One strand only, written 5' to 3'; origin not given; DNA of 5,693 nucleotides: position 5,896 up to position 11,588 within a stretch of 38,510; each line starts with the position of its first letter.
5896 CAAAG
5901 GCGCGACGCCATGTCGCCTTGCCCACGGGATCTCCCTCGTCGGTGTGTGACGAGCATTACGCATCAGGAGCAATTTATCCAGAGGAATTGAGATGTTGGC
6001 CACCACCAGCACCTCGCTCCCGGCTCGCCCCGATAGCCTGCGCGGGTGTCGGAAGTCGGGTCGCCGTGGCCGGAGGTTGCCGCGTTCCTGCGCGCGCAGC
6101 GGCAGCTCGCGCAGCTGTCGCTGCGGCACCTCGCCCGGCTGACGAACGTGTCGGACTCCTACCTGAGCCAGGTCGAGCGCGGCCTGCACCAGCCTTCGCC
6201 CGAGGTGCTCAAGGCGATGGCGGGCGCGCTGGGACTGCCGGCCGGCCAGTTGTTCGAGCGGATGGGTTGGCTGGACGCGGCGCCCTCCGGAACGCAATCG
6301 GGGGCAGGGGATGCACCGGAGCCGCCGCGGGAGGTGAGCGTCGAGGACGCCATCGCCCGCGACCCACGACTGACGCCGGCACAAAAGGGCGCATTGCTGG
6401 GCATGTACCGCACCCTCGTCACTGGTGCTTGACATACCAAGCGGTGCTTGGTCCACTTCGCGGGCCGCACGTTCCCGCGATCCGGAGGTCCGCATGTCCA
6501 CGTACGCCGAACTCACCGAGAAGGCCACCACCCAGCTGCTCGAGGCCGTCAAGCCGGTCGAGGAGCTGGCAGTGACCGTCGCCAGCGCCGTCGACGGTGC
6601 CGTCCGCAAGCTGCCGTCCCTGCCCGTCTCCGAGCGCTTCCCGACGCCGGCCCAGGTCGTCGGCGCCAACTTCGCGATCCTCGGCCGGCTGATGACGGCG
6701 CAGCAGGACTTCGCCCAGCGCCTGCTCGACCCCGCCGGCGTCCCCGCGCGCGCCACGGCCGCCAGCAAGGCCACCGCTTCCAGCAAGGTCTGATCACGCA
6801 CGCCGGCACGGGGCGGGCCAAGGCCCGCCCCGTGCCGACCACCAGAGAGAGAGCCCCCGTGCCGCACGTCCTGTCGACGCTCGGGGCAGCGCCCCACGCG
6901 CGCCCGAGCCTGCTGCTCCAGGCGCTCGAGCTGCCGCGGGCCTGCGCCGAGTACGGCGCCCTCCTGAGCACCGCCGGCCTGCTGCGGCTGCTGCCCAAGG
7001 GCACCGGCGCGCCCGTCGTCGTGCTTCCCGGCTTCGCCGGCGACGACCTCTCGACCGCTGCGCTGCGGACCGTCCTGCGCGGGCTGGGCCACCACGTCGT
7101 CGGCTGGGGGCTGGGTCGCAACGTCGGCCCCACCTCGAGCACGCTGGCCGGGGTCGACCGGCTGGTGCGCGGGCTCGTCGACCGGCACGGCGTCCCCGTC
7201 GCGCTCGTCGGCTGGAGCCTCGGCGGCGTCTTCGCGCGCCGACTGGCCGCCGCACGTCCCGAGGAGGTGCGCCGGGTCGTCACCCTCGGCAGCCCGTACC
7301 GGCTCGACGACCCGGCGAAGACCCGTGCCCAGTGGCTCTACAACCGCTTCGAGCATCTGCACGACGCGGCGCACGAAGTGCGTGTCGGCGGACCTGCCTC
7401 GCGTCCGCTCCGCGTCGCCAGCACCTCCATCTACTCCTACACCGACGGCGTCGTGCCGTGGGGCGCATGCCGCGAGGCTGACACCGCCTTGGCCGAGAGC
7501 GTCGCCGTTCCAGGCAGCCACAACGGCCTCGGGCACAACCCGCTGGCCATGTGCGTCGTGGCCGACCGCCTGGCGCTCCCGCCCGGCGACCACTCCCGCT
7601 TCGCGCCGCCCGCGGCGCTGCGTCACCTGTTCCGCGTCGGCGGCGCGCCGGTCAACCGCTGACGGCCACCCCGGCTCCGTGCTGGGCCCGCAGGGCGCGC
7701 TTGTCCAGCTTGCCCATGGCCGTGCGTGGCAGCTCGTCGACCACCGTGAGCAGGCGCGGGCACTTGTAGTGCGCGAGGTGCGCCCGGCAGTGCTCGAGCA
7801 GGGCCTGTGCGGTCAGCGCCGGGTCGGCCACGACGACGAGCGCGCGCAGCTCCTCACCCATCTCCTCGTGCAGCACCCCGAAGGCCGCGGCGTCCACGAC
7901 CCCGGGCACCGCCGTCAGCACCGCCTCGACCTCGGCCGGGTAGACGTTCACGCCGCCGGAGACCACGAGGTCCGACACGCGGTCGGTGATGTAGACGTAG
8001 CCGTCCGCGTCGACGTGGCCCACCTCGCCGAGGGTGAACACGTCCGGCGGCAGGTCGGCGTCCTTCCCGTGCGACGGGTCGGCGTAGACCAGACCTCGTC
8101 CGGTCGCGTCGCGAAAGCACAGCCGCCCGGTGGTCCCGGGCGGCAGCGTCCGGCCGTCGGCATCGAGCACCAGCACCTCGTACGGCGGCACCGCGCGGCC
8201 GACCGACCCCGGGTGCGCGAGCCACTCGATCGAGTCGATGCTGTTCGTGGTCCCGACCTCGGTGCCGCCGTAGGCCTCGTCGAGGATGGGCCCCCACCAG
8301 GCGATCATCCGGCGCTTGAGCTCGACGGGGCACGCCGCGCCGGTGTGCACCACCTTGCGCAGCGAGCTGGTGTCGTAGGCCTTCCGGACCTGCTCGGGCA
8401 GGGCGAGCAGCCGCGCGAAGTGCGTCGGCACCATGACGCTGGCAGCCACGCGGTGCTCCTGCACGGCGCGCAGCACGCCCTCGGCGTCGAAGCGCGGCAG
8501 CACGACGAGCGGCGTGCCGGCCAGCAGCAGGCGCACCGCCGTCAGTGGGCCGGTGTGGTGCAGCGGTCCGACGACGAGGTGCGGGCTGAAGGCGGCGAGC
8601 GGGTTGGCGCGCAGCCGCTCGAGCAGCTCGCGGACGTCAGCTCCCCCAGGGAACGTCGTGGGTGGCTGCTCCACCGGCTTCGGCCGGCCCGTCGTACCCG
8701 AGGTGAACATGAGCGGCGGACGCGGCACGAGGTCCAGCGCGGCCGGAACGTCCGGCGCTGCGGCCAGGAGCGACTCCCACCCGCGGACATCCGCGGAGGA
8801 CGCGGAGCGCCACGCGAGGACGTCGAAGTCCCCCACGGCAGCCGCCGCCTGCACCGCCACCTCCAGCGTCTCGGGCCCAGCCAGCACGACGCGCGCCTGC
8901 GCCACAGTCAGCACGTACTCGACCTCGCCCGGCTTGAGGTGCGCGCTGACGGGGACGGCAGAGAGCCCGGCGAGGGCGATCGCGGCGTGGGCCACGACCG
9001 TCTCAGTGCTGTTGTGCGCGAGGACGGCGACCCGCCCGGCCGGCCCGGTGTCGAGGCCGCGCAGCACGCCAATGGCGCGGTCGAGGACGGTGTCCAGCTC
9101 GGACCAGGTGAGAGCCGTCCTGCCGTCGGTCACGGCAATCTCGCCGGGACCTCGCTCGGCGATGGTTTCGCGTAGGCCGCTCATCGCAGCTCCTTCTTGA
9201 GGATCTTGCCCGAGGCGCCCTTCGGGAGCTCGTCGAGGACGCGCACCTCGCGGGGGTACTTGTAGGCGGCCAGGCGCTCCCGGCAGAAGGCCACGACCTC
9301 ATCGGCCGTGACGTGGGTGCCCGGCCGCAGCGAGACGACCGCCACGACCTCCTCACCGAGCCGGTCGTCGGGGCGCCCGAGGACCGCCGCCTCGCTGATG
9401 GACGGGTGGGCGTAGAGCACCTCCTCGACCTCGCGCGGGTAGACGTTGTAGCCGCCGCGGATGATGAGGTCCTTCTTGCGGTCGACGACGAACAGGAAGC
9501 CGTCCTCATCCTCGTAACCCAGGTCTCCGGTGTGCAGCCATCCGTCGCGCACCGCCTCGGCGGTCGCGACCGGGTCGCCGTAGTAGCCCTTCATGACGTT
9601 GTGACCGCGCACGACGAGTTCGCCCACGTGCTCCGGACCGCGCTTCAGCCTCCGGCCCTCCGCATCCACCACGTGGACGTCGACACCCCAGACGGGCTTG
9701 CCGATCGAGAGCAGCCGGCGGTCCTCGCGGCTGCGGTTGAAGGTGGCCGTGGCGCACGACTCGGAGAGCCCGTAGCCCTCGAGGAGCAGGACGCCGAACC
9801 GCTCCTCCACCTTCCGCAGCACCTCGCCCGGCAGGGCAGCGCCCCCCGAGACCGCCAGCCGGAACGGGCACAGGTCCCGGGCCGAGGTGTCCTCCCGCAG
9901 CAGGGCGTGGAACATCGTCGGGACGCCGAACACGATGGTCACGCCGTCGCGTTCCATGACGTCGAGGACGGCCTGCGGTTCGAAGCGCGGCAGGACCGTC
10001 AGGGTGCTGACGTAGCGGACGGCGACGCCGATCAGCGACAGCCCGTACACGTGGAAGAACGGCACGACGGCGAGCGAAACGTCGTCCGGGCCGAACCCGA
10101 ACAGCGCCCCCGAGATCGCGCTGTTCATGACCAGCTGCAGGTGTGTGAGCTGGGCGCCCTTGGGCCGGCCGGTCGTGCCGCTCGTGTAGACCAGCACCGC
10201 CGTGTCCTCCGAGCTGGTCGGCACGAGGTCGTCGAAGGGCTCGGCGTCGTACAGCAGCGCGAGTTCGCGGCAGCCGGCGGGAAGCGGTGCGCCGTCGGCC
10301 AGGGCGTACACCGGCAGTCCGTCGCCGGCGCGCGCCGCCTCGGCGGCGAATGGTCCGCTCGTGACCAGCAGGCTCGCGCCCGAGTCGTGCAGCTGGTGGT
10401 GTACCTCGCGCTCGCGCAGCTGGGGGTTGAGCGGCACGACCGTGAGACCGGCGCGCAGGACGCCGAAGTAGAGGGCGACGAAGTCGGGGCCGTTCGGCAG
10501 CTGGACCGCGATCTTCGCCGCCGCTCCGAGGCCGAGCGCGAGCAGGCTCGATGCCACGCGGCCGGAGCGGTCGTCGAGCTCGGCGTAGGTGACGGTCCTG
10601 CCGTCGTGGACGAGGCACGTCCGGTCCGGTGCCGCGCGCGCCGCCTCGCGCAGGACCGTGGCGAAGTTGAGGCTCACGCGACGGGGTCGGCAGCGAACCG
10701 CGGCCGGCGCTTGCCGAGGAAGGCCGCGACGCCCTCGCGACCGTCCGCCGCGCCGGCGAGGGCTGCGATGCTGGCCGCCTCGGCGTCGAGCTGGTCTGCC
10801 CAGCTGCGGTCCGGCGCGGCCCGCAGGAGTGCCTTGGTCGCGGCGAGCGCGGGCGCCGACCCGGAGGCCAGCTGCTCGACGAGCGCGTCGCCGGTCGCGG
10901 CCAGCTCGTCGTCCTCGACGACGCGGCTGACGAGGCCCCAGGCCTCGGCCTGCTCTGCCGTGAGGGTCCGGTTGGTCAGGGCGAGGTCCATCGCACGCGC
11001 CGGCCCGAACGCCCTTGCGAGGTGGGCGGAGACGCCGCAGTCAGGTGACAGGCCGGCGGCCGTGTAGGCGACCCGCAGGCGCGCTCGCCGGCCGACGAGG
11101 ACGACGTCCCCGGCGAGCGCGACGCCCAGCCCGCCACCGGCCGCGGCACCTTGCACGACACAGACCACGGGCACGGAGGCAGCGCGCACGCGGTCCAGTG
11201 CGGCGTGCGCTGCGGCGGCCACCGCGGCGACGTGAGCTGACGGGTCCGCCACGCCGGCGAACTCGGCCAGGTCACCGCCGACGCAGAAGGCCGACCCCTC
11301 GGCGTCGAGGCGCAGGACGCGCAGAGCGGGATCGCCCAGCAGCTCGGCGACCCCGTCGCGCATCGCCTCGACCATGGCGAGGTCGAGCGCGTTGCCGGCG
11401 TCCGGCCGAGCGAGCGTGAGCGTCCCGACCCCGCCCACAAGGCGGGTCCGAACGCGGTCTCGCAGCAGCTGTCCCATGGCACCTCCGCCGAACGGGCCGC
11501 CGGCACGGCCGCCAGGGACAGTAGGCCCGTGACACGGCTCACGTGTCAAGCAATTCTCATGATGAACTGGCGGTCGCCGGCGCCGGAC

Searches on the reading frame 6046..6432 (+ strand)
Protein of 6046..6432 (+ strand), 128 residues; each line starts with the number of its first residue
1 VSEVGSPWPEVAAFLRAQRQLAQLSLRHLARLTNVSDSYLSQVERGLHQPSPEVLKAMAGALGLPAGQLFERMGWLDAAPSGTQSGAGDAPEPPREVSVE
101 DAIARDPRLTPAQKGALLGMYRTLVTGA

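Call 11: search_protein_families(library=pfam, proteins=[window:6046-6432:+], max_evalue=0.00001)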
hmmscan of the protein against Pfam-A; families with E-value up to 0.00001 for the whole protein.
window:6046-6432:+ (128 aa): 2 families
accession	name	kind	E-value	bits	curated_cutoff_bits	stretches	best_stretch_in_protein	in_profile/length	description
PF13560.12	HTH_31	-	2.5e-13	50.6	27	1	11-66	2-58/64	Helix-turn-helix domain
PF01381.28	HTH_3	-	5.2e-12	46.1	23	1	15-66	1-52/55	Helix-turn-helix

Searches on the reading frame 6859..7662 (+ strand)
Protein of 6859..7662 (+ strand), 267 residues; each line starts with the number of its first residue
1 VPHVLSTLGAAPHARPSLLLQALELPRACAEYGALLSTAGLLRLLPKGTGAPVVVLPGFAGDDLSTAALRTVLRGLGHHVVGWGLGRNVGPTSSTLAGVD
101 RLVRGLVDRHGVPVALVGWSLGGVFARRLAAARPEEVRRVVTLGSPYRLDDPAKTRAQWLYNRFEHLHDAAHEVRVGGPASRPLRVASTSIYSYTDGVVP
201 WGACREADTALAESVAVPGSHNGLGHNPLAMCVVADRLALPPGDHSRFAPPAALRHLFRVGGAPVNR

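Call 11: search_protein_families(library=pfam, proteins=[window:6859-7662:+], max_evalue=0.00001)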
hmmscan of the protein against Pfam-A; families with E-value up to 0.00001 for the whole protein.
window:6859-7662:+ (267 aa): 1 family
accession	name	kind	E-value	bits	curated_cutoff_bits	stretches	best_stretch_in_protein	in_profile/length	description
PF00561.26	Abhydrolase_1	-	2.4e-08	34.4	25.8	1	95-165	51-119/245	alpha/beta hydrolase fold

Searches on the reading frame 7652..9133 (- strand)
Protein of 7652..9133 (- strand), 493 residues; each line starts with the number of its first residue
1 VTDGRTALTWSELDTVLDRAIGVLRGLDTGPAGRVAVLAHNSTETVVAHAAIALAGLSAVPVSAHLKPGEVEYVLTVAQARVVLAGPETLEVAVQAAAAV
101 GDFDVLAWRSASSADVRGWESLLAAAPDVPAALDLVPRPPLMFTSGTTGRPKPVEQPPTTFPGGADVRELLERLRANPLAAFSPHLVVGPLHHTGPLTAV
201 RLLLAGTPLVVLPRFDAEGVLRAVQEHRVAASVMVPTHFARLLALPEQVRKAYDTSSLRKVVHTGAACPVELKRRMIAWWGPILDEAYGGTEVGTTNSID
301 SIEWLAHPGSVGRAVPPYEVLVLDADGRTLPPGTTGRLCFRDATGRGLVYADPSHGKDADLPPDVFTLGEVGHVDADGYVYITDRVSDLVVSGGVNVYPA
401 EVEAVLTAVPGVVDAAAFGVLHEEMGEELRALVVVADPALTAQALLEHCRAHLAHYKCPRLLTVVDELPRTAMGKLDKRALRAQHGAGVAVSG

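Call 11: search_protein_families(library=pfam, proteins=[window:7652-9133:-], max_evalue=0.00001)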
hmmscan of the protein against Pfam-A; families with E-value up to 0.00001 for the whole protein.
window:7652-9133:- (493 aa): 2 families
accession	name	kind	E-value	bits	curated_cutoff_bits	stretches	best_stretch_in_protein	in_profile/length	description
PF00501.34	AMP-binding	-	1.8e-49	169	29.9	1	4-342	18-376/384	AMP-binding enzyme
PF13193.12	AMP-binding_C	-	1.3e-16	61.7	24.5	1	401-475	1-76/76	AMP-binding enzyme C-terminal domain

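Call 33: search_protein_families(library=ncbifam, proteins=[window:7652-9133:-], max_evalue=1e-10)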
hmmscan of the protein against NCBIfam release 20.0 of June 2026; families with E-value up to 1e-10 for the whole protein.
window:7652-9133:- (493 aa): 86 families (the best 25 are shown)
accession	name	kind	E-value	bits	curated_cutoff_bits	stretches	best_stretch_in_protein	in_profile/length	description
NF009071.0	PRK12406.1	subfamily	4.8e-112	375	701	1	6-486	11-503/510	acyl-CoA synthetase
NF038341.1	ligase_FadD4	exception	2.8e-104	349.3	850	1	5-485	20-504/506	fatty-acid--CoA ligase FadD4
NF004837.0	PRK06187.1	subfamily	1.7e-84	284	476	1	4-486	30-523/531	long-chain-fatty-acid--CoA ligase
NF009929.0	PRK13390.1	equivalog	1.3e-81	274.5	951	1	26-482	45-501/501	acyl-CoA synthetase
NF006182.0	PRK08316.1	subfamily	3e-69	233.9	663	1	3-486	32-518/523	fatty acyl-CoA synthetase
NF004797.0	PRK06145.1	equivalog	1.6e-68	231.3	850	1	8-485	28-495/499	acyl-CoA synthetase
NF005702.0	PRK07514.1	subfamily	1.4e-63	215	558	1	5-486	27-501/506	malonyl-CoA synthase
NF005801.1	PRK07656.1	equivalog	2.2e-62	211.3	657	1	2-482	21-500/500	FadD3 family acyl-CoA ligase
NF009921.1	PRK13382.1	exception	1.5e-59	202.2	850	1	3-481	57-528/529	acyl-CoA ligase FadD12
NF005859.1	PRK07788.1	exception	6e-59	200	875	1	3-483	79-556/560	long-chain-fatty-acid--CoA ligase FadD2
NF009233.0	PRK12583.1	subfamily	9.2e-59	199.3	832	1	140-483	205-548/558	fatty acid CoA ligase family protein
NF005307.0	PRK06839.1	equivalog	5.8e-57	193.4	748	1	7-484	27-492/496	o-succinylbenzoate--CoA ligase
NF038344.1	bile_CoA_BaiB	exception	1.3e-56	192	650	1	6-481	45-497/504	bile acid--CoA ligase BaiB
NF006572.0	PRK09088.1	equivalog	2.2e-56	191.6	696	1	8-484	29-486/491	acyl-CoA synthetase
NF052580.1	Str24CoAsynCasG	equivalog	2.2e-56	191.3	750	1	30-481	89-546/548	steroid-24-oyl-CoA synthetase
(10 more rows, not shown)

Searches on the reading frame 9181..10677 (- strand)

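Call 11: search_protein_families(library=pfam, proteins=[window:9181-10677:-], max_evalue=0.00001)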
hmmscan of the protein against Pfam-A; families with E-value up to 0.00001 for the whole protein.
window:9181-10677:- (498 aa): 2 families
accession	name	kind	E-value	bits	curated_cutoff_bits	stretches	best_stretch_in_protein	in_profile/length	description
PF00501.34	AMP-binding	-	1.2e-93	314.5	29.9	1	10-366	2-384/384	AMP-binding enzyme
PF13193.12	AMP-binding_C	-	6.5e-22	78.7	24.5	1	416-491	1-76/76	AMP-binding enzyme C-terminal domain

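Call 33: search_protein_families(library=ncbifam, proteins=[window:9181-10677:-], max_evalue=1e-10)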
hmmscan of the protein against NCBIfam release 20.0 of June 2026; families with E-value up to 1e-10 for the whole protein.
window:9181-10677:- (498 aa): 104 families (the best 25 are shown)
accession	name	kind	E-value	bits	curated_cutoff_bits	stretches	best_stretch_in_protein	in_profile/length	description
NF004837.0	PRK06187.1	subfamily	4e-143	477.5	476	1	2-498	7-519/531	long-chain-fatty-acid--CoA ligase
NF006182.0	PRK08316.1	subfamily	2.1e-116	389.5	663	1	6-498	14-514/523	fatty acyl-CoA synthetase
NF004114.0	PRK05605.1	equivalog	3.1e-112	375.8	766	2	154-498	218-566/575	long-chain-fatty-acid--CoA ligase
NF005801.1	PRK07656.1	equivalog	2.3e-110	369.6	657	1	7-498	5-500/500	FadD3 family acyl-CoA ligase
NF005702.0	PRK07514.1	subfamily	1.4e-108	363.5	558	1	4-498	4-497/506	malonyl-CoA synthase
NF006181.0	PRK08314.1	subfamily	3.8e-108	362.1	705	2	154-497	201-550/563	long-chain-fatty-acid--CoA ligase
NF005307.0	PRK06839.1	equivalog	1.3e-106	357.2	748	1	10-497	9-489/496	o-succinylbenzoate--CoA ligase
NF009233.0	PRK12583.1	subfamily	1.2e-102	344.2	832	2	156-498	200-547/558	fatty acid CoA ligase family protein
NF005220.0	PRK06710.1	equivalog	2.4e-98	329.6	1116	2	156-496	205-548/563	long-chain-fatty-acid--CoA ligase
NF004797.0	PRK06145.1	equivalog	3.6e-98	329.1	850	1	7-498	6-492/499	acyl-CoA synthetase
NF002966.0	PRK03640.1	equivalog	1.1e-97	327.7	556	1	8-498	7-477/483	o-succinylbenzoate--CoA ligase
NF005858.0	PRK07787.1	subfamily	2.1e-95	319.9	575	1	12-497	10-468/471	acyl-CoA synthetase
NF005714.0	PRK07529.1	subfamily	9.5e-94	314.9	632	1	154-498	215-573/640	acyl-CoA synthetase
NF006523.0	PRK08974.1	equivalog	1e-93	314.4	884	2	155-498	204-550/561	long-chain-fatty-acid--CoA ligase FadD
NF004229.0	PRK05677.1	subfamily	1.4e-93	314.3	879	2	152-498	202-552/563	long-chain-fatty-acid--CoA ligase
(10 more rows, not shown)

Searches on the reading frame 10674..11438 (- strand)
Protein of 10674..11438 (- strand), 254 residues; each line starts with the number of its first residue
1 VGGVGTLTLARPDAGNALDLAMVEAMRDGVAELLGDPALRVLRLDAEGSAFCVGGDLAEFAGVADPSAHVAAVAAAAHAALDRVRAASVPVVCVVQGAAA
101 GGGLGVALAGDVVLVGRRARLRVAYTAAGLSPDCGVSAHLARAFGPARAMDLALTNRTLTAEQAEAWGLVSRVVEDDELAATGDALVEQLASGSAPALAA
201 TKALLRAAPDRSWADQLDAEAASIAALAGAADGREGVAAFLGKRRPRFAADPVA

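Call 11: search_protein_families(library=pfam, proteins=[window:10674-11438:-], max_evalue=0.00001)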
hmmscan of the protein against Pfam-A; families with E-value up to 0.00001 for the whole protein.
window:10674-11438:- (254 aa): 2 families
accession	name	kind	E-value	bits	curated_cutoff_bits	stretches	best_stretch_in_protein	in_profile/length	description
PF00378.25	ECH_1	-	1.6e-43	149.3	27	1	3-249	5-249/251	Enoyl-CoA hydratase/isomerase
PF16113.10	ECH_2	-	1.7e-31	110.4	27.2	1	4-188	1-186/335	Enoyl-CoA hydratase/isomerase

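Call 33: search_protein_families(library=ncbifam, proteins=[window:10674-11438:-], max_evalue=1e-10)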
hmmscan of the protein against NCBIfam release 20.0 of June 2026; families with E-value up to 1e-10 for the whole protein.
window:10674-11438:- (254 aa): 65 families (the best 25 are shown)
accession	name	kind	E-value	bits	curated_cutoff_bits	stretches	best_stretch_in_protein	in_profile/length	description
NF046063.1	oxepin_alt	equivalog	3.3e-49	167.7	300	1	4-247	10-254/254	oxepin-CoA hydrolase, alternative type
TIGR02280.1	PaaB1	equivalog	1.1e-48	166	345.15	1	2-249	7-254/256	2-(1,2-epoxy-1,2-dihydrophenyl)acetyl-CoA isomerase PaaG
NF004635.0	PRK05981.1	equivalog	1.3e-46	159.3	351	1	2-248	12-263/266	enoyl-CoA hydratase/isomerase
NF005700.0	PRK07511.1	subfamily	1.1e-45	156.2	274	1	6-249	15-259/260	enoyl-CoA hydratase family protein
NF050134.1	TdecoylIsomFabM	equivalog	5.4e-44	150.6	400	1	3-249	11-259/261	trans-2-decenoyl-ACP isomerase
NF051848.1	EnCoAHydtEchA19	equivalog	2.6e-43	148.4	400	1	2-249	8-256/258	enoyl-CoA hydratase EchA19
NF005575.0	PRK07260.1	equivalog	6.8e-42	143.7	335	1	3-249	13-261/263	enoyl-CoA hydratase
NF005803.0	PRK07658.1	equivalog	2e-41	142.1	313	1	4-249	12-255/257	enoyl-CoA hydratase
NF006107.0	PRK08258.1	equivalog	9e-37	126.8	330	1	2-250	25-276/277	enoyl-CoA hydratase family protein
NF004781.0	PRK06127.1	subfamily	9.9e-37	127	291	1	2-249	19-267/269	enoyl-CoA hydratase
NF006699.0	PRK09245.1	subfamily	1e-36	126.6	354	1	2-249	11-264/266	crotonase/enoyl-CoA hydratase family protein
NF006007.0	PRK08138.1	subfamily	1.1e-36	126.6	355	1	3-249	17-259/261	enoyl-CoA hydratase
NF004840.0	PRK06190.1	equivalog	2.1e-36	125.9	253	1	2-230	12-238/260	enoyl-CoA hydratase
NF005675.0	PRK07468.1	equivalog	6.9e-36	124.3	350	1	3-249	14-260/262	crotonase/enoyl-CoA hydratase family protein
NF004857.0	PRK06210.1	equivalog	7.3e-36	124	341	1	3-249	18-273/275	enoyl-CoA hydratase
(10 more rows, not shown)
